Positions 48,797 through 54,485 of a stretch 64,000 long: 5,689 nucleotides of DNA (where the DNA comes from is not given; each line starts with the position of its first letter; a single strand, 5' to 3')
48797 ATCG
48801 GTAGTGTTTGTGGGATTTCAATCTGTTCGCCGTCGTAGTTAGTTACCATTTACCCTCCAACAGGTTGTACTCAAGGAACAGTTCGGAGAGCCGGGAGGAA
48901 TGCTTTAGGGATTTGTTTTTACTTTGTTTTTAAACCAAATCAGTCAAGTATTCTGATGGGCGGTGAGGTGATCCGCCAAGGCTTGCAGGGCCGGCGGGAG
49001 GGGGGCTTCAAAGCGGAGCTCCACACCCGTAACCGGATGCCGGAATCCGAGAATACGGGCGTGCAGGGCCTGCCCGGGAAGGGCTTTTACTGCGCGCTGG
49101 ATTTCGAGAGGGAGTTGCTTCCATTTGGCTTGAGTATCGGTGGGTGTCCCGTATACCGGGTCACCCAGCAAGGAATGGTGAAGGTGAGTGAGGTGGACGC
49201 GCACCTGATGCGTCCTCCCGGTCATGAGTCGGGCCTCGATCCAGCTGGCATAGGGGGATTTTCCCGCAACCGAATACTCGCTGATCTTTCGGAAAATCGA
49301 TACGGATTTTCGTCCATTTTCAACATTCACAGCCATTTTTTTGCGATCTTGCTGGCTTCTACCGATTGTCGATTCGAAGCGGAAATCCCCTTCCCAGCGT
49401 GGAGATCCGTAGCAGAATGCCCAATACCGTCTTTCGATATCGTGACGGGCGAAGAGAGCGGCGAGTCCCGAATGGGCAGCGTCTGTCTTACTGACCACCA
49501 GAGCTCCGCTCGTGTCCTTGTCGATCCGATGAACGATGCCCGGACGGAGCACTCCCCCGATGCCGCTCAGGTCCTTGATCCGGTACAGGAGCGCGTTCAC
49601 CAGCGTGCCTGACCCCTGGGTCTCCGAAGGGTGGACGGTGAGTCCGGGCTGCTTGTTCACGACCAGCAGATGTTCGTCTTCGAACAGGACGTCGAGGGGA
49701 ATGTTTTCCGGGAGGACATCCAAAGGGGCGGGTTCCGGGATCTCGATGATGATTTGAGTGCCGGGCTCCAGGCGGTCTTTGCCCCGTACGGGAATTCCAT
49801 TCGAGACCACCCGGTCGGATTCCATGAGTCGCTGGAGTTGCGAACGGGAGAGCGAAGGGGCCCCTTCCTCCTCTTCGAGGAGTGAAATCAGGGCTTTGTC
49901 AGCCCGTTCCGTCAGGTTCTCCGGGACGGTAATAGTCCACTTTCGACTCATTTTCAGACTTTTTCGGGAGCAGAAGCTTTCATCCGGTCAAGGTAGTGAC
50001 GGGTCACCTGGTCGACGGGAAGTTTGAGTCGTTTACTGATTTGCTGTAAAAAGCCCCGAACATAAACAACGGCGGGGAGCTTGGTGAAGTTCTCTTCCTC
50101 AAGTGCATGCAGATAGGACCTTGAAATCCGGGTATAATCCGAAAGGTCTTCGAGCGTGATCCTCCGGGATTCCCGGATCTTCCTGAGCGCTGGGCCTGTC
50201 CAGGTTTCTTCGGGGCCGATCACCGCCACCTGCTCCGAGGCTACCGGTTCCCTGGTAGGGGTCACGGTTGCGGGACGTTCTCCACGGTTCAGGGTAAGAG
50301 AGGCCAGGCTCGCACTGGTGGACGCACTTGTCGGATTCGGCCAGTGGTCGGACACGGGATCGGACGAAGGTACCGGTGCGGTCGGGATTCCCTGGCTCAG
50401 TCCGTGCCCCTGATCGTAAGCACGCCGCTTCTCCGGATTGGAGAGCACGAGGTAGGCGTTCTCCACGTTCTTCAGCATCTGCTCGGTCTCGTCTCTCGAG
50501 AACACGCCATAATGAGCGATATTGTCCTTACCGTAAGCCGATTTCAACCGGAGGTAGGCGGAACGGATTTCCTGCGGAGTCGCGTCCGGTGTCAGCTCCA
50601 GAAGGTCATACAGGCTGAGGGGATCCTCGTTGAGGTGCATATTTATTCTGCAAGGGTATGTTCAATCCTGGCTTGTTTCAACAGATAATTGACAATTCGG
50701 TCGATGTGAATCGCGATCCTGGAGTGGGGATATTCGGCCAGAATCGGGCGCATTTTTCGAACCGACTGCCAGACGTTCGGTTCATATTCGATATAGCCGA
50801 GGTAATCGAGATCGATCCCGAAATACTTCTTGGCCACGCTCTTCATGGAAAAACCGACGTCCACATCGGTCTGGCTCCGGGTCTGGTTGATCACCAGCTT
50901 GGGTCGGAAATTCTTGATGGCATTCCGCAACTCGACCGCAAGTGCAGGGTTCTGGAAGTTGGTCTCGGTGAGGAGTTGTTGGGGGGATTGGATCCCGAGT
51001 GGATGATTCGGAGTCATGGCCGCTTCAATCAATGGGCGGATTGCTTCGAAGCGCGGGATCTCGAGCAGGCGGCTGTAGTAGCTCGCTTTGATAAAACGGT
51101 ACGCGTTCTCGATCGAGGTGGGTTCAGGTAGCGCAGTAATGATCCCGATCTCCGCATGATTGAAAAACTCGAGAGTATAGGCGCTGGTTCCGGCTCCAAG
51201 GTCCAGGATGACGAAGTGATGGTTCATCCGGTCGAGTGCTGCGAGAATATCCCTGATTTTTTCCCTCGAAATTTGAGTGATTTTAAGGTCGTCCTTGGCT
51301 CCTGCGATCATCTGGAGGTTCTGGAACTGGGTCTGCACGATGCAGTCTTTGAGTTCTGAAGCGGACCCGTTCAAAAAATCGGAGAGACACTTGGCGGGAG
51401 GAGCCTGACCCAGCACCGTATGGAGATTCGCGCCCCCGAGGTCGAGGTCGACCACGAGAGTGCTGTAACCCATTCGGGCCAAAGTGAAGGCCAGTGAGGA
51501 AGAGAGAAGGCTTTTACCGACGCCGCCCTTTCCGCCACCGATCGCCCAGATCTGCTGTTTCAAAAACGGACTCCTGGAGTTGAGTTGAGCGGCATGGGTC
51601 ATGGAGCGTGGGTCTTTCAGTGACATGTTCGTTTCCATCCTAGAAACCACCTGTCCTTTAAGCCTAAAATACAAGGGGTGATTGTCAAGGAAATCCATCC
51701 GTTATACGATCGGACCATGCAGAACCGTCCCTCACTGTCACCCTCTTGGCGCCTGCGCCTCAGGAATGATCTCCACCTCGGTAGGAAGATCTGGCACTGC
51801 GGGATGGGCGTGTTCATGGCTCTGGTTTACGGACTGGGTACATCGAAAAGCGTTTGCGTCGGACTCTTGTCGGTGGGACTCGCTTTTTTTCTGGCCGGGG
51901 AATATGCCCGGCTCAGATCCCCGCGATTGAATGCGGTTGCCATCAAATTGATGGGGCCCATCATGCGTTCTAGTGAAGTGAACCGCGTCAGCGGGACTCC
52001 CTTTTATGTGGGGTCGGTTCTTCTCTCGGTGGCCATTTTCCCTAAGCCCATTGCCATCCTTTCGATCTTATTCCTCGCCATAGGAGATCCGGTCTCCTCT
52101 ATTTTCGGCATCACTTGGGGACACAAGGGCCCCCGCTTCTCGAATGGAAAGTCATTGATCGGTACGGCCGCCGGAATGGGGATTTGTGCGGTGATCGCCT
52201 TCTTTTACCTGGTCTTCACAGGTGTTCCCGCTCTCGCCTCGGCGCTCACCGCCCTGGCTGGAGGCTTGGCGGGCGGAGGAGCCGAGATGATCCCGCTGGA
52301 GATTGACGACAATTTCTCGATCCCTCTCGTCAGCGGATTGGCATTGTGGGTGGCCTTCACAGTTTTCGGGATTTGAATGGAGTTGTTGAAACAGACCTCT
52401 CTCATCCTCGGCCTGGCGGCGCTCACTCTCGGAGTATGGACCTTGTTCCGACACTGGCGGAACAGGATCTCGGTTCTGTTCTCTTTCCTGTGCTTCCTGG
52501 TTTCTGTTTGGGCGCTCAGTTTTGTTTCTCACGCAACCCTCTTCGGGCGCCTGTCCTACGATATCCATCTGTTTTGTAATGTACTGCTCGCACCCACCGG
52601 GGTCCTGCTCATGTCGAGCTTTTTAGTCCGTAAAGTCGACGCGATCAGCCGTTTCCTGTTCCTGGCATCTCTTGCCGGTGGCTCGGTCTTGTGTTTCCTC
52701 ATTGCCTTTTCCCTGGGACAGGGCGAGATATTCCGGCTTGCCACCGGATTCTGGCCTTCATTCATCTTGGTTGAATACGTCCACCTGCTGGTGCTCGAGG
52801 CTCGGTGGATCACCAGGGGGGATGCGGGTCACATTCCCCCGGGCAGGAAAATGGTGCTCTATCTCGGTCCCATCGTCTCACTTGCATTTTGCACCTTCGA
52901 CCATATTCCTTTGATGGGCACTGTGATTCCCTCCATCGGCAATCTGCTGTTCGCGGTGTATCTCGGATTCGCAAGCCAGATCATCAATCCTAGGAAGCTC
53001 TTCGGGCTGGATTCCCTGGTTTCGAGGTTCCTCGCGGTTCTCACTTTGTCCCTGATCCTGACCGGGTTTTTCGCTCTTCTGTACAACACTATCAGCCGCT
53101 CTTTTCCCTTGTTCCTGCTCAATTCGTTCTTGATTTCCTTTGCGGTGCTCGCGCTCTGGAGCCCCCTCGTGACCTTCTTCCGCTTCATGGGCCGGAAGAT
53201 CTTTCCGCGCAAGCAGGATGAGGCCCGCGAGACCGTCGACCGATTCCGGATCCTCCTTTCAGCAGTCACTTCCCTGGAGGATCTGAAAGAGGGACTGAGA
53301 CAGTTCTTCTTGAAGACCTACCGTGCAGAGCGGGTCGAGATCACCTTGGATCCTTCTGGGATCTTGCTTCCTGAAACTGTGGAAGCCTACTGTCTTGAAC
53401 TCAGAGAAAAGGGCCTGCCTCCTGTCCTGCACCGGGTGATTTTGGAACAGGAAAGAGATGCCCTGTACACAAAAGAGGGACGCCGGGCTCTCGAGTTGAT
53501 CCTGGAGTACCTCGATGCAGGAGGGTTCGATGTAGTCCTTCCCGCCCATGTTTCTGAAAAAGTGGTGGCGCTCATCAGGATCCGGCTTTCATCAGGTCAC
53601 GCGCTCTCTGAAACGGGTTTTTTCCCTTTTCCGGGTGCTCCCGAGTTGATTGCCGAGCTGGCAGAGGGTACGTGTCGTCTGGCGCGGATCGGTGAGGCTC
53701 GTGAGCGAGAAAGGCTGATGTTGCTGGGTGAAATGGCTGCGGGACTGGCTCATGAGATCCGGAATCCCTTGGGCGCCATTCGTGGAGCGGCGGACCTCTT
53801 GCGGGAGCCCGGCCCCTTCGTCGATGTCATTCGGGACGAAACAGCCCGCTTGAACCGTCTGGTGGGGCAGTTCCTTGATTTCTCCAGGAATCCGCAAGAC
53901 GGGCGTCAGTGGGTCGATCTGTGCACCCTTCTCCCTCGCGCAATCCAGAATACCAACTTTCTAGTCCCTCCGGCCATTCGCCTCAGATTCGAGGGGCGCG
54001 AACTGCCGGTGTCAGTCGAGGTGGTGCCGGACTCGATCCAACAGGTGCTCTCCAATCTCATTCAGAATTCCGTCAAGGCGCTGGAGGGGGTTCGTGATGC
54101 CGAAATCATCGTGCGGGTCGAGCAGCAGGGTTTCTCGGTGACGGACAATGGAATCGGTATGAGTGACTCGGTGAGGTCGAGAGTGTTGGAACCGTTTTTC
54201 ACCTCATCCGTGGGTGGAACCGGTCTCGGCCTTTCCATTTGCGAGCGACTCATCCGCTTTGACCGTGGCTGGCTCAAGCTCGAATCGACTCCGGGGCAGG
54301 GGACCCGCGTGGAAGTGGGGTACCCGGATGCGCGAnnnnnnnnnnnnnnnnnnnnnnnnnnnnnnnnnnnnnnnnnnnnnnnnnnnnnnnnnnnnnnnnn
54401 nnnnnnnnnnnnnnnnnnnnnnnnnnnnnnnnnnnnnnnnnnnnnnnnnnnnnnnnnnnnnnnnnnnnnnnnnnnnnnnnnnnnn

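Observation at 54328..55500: NtrC-type regulator with GAFTGA replaced by GASPVN and no DNA-binding HTH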

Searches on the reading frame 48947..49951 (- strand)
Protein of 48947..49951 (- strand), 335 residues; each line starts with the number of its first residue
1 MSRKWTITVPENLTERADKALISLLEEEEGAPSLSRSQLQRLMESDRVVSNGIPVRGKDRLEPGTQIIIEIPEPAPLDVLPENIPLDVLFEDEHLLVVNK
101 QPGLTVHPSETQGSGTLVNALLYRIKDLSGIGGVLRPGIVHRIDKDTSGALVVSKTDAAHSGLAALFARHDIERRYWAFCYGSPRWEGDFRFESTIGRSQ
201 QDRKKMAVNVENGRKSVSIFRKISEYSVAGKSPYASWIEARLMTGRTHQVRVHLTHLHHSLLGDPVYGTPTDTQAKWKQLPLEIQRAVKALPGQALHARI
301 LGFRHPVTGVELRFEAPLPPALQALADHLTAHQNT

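Call 55: search_protein_families(library=ncbifam, proteins=[window:48947-49951:-], max_evalue=0.001)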
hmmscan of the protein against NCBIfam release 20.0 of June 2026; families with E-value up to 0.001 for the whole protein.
window:48947-49951:- (335 aa): 7 families
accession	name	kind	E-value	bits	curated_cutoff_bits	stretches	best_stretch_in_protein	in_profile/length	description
TIGR00005.1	rluA_subfam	subfamily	1.1e-73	248.2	192.7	1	18-329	5-297/298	RluA family pseudouridine synthase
NF008385.0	PRK11180.1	equivalog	4.7e-59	200.4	351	1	11-332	14-315/325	23S rRNA pseudouridine(1911/1915/1917) synthase RluD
NF008321.0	PRK11112.1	equivalog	1.1e-23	83.9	328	1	86-324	2-229/257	tRNA pseudouridine(65) synthase TruC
NF008249.0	PRK11025.1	equivalog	9.3e-23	80.6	378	1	88-329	95-313/317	23S rRNA pseudouridine(955/2504/2580) synthase RluC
NF007543.0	PRK10158.1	equivalog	3.8e-19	69.2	286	1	81-317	9-216/219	bifunctional tRNA pseudouridine(32) synthase/23S rRNA pseudouridine(746) synthase RluA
TIGR01621.1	RluA-like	hypoth_equivalog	6.2e-19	68.1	222.3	1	86-274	2-172/217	TIGR01621 family pseudouridine synthase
TIGR00093.1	TIGR00093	subfamily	0.00046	20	109.3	0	140-253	34-127/161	pseudouridine synthase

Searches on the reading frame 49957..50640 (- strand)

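Call 3: search_protein_families(library=pfam, proteins=[window:49957-50640:-], max_evalue=0.01)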
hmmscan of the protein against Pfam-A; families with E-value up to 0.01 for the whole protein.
window:49957-50640:- (228 aa): 5 families
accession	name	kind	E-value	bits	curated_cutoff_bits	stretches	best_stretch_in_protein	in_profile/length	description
PF13413.12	HTH_25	-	4.8e-19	68.4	24.6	1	152-211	2-61/62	Helix-turn-helix domain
PF00226.36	DnaJ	-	1.4e-10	41.5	27.8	1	10-76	2-63/63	DnaJ domain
PF12844.13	HTH_19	-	1.8e-08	34.6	30.2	1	151-208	3-54/64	Helix-turn-helix domain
PF01381.28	HTH_3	-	0.00031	21.1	23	1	152-181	1-30/55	Helix-turn-helix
PF13560.12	HTH_31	-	0.0072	17.1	27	0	150-181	4-35/64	Helix-turn-helix domain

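Call 55: search_protein_families(library=ncbifam, proteins=[window:49957-50640:-], max_evalue=0.001)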
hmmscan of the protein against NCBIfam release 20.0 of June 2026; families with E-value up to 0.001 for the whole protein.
window:49957-50640:- (228 aa): 13 families
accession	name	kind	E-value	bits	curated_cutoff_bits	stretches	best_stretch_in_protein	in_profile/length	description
TIGR02349.1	DnaJ_bact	equivalog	3e-11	43.3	377.2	1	11-83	3-71/354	molecular chaperone DnaJ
NF041534.1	rodZ_Strepcoccus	equivalog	3.9e-11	42.7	375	1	149-207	7-65/275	cytoskeleton protein RodZ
NF010892.0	PRK14299.1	equivalog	1.7e-08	34.1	392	1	11-85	7-77/291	chaperone protein DnaJ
NF008035.0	PRK10767.1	subfamily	3.7e-08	32.8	338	1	10-79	6-71/374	molecular chaperone DnaJ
NF037946.1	terminal_TopJ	equivalog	1.8e-07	30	300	1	11-79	8-71/810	terminal organelle assembly protein TopJ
TIGR03835.1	termin_org_DnaJ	equivalog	3.5e-07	29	512.25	1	11-77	5-65/871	terminal organelle assembly protein TopJ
NF050028.1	CldAdptActJ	equivalog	6.4e-07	29.8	150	1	11-75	5-69/93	cold adaptation protein ActJcold adaptation protein ActJ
NF010874.0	PRK14281.1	equivalog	9.6e-07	28.2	619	1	10-79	5-70/397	chaperone protein DnaJ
NF010871.0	PRK14278.1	equivalog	2.7e-06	26.5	502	1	11-78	6-67/378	molecular chaperone DnaJ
NF010885.0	PRK14292.1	equivalog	1.2e-05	24.5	585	1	10-81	4-68/371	chaperone protein DnaJ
NF010894.0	PRK14301.1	equivalog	3.5e-05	23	548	1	10-79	6-71/373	chaperone protein DnaJ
NF007618.0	PRK10266.1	equivalog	0.00038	20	403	1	11-77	7-67/306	curved DNA-binding protein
NF010872.0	PRK14279.1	equivalog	0.00046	19.4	556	1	11-81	12-77/394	molecular chaperone DnaJ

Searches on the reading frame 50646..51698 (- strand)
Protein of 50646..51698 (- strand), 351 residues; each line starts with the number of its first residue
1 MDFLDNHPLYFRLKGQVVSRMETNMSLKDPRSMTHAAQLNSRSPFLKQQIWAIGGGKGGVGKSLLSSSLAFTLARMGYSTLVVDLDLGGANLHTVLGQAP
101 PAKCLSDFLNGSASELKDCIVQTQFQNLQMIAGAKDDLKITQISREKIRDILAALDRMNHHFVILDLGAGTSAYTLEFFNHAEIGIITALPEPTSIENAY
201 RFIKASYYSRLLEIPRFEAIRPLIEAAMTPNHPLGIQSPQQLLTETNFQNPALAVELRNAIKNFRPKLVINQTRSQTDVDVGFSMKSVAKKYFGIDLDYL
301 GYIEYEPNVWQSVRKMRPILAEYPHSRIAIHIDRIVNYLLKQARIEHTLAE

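Call 3: search_protein_families(library=pfam, proteins=[window:50646-51698:-], max_evalue=0.01)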
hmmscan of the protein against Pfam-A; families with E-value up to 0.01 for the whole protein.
window:50646-51698:- (351 aa): 7 families
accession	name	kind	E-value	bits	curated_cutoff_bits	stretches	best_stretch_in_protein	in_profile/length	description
PF10609.15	ParA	-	1.3e-13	51.4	27.1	1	49-202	4-156/246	NUBPL iron-transfer P-loop NTPase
PF13614.12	AAA_31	-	6.4e-12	46.2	27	1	50-202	3-160/177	AAA domain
PF01656.29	CbiA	-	1.2e-11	45.1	25.4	1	52-156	2-66/125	CobQ/CobB/MinD/ParA nucleotide binding domain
PF02374.21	ArsA_ATPase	-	1.1e-06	28.5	24.3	1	53-86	5-38/305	Anion-transporting ATPase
PF06564.18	CBP_BcsQ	-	0.0014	18.6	21.3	0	51-86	4-39/234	Cellulose biosynthesis protein BcsQ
PF16575.11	CLP1_P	-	0.0033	17.7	26.6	1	56-91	1-36/188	mRNA cleavage and polyadenylation factor CLP1 P-loop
PF09140.17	MipZ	-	0.0097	15.7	20.7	0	53-95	5-47/262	ATPase MipZ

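Call 55: search_protein_families(library=ncbifam, proteins=[window:50646-51638:-], max_evalue=0.001)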
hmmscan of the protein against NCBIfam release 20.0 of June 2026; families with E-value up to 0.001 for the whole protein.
window:50646-51638:- (331 aa): 18 families
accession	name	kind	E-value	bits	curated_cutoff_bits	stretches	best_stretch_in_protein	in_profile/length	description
TIGR01969.1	minD_arch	subfamily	8.8e-20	70.9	201.75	1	32-182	4-151/251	cell division ATPase MinD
TIGR01968.1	minD_bact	equivalog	8.3e-19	67.9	212.9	1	30-183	3-155/261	septum site-determining protein MinD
NF008079.0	PRK10818.1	equivalog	7e-16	58.4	508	1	30-183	4-157/270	septum site-determining protein MinD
TIGR01007.1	eps_fam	subfamily_domain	2.9e-12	46.6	108.05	1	30-146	19-134/204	polysaccharide biosynthesis tyrosine autokinase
NF041136.1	MrpORP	equivalog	8e-11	41.8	450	1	33-77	10-54/365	iron-sulfur cluster carrier protein MrpORP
TIGR03018.1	pepcterm_TyrKin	hypoth_equivalog_domain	5.5e-10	38.9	230.65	1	32-146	39-155/207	XrtA-associated tyrosine autokinase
NF047398.1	AAA_KGGVGR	domain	1.2e-08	35.5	90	1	30-98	4-74/190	KGGVGR-motif variant AAA ATPase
TIGR03371.1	cellulose_yhjQ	equivalog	1.3e-08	34.7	157.85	1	32-176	5-151/246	cellulose biosynthesis protein BcsQ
TIGR03815.1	CpaE_hom_Actino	equivalog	6.8e-08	32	154.45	1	32-167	115-250/340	septum site-determining protein Ssd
NF041546.1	ParA_partition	equivalog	1.9e-07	30.8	180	1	35-68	6-39/203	ParA family partition ATPase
TIGR03453.1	partition_RepA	equivalog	3.8e-06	26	348.45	1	12-114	88-196/387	plasmid partitioning protein RepA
NF008669.0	PRK11670.1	equivalog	1.1e-05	24.5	348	1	29-79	108-158/369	iron-sulfur cluster carrier protein ApbC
NF041417.1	ArsA_halo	exception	1.2e-05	24.2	800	1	34-78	338-381/617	arsenical pump-driving ATPase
NF008568.0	PRK11519.1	equivalog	2.2e-05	22.8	1068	1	28-112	526-608/720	tyrosine-protein kinase Wzc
TIGR03029.1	EpsG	equivalog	4e-05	22.9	313.8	1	28-147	103-220/274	chain length determinant protein tyrosine kinase EpsG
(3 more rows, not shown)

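Call 56: search_solved_structures(query=window:50646-51638:-, max_evalue=0.00001)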
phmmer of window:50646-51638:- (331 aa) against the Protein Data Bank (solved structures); distinct sequences matched with E-value up to 0.00001: 17.
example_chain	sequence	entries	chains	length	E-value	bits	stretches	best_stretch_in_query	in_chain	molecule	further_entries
5j1j_A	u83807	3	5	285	1.2e-20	77.2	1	28-185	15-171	Site-determining protein | Transcriptional antiactivator FleN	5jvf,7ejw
8pb9_A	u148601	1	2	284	1.7e-19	73.4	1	28-185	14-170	Antiactivator FleN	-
8p53_A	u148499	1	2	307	2.1e-19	73.1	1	28-185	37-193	Antiactivator FleN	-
4rz2_A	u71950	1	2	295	1.6e-16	63.6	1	30-186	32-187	Site-determining protein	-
1ion_A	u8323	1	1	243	1.2e-15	60.7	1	30-176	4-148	PROBABLE CELL DIVISION INHIBITOR MIND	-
4rz3_A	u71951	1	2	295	2.1e-15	60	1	30-186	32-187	Site-determining protein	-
1g3q_A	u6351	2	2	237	1.4e-14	57.3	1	30-175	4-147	CELL DIVISION INHIBITOR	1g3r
3q9l_A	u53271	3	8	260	4e-13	52.4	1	30-183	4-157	Septum site-determining protein minD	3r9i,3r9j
6riq_C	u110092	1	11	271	1.7e-12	50.4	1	30-183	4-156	Site-determining protein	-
1hyq_A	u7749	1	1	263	2.3e-09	40.1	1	32-179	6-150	CELL DIVISION INHIBITOR (MIND-1)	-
3vx3_A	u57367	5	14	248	2.8e-09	39.9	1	18-81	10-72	ATPase involved in chromosome partitioning, ParA/MinD family, Mrp homolog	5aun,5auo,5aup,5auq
5zme_A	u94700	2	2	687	1.1e-08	37.8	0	30-67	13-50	ATPase ARSA1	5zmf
4v03_A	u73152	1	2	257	1.4e-08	37.5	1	30-183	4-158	SITE-DETERMINING PROTEIN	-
4v02_A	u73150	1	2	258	1.9e-07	33.8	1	30-183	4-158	SITE-DETERMINING PROTEIN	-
4jmp_A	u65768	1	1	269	1.4e-06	30.9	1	33-157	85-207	C-terminal fragment of CapA, Protein tyrosine kinase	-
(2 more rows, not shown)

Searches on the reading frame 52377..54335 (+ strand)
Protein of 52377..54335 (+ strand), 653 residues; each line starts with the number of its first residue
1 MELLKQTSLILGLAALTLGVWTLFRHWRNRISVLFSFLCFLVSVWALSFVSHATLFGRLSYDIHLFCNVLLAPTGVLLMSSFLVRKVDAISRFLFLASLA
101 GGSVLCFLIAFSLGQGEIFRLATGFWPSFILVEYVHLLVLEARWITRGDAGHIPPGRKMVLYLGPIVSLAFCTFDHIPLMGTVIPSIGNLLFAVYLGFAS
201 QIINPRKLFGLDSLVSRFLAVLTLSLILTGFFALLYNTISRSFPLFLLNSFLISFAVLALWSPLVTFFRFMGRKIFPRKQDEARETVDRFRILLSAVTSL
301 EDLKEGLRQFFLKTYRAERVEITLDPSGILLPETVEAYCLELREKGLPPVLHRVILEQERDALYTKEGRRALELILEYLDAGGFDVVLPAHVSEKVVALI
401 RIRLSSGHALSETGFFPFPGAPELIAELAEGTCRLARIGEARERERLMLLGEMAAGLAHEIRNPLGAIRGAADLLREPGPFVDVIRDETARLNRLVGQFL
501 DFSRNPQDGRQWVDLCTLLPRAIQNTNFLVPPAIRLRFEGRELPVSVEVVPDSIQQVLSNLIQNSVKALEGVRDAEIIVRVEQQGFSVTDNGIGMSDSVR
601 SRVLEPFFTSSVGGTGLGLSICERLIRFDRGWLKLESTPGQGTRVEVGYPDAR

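Call 3: search_protein_families(library=pfam, proteins=[window:52377-54335:+], max_evalue=0.01)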
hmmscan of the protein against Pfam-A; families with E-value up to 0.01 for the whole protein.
window:52377-54335:+ (653 aa): 2 families
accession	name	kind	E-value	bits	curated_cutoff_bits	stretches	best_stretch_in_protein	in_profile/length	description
PF02518.31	HATPase_c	-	2.4e-21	76.7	26.4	1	551-650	3-108/111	Histidine kinase-, DNA gyrase B-, and HSP90-like ATPase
PF00512.31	HisKA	-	1.1e-15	57.8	26.9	1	450-505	2-63/66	His Kinase A (phospho-acceptor) domain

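Call 4: search_protein_families(library=ncbifam, proteins=[window:52377-54335:+], max_evalue=0.01)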
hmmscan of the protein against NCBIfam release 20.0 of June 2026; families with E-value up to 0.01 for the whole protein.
window:52377-54335:+ (653 aa): 73 families (the best 25 are shown)
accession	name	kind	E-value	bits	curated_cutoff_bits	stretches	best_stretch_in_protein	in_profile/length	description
NF008468.0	PRK11360.1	equivalog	1.5e-39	135.9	646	1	442-650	388-607/616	two-component system sensor histidine kinase AtoS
NF010411.0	PRK13837.1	equivalog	1.1e-35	122.9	647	1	445-650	445-674/828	two-component system VirA-like sensor kinase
NF007688.0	PRK10364.1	equivalog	2.2e-31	109.1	479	1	440-650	230-450/460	two-component system sensor histidine kinase ZraS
NF053867.1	SprKinKinDBac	equivalog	9.4e-28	96.9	775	1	441-650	277-496/500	sporulation kinase KinD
NF052574.1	HisKinEspCMyxo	equivalog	6.1e-24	84.2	1200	1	445-652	412-638/785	serine histidine kinase EspC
NF046044.1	PnpS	equivalog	8.6e-24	84.3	400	1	452-647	172-387/390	two-component system histidine kinase PnpS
NF007004.0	PRK09467.1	equivalog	2.6e-22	79.2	415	1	453-650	235-435/440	two-component system sensor histidine kinase EnvZ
NF033092.0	HK_WalK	equivalog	4.2e-22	78.5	725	1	454-647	376-590/594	cell wall metabolism sensor histidine kinase WalK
NF038348.1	T2SS_HK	subfamily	6.9e-21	74.3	450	1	486-650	405-572/574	histidine kinase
NF008293.1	PRK11073.1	equivalog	9.4e-21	74.4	240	1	453-642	133-339/349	nitrogen regulation protein NR(II)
NF040691.1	MtrAB_MtrB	equivalog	7.6e-20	71.4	450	1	457-650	278-491/507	MtrAB system histidine kinase MtrB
NF040750.1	tetrathio_HK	equivalog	1.1e-19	70.3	750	2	545-639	448-542/555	tetrathionate respiration histidine kinase TtrS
TIGR02966.1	phoR_proteo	equivalog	1.4e-19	70.3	334.2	1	455-645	119-329/333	phosphate regulon sensor histidine kinase PhoR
NF008312.0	PRK11100.1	equivalog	2.1e-19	69.7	356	1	456-649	262-472/477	two-component system sensor histidine kinase CreC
TIGR02916.1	PEP_his_kin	equivalog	7.6e-18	64.4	300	1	483-648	515-677/679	XrtA/PEP-CTERM system histidine kinase PrsK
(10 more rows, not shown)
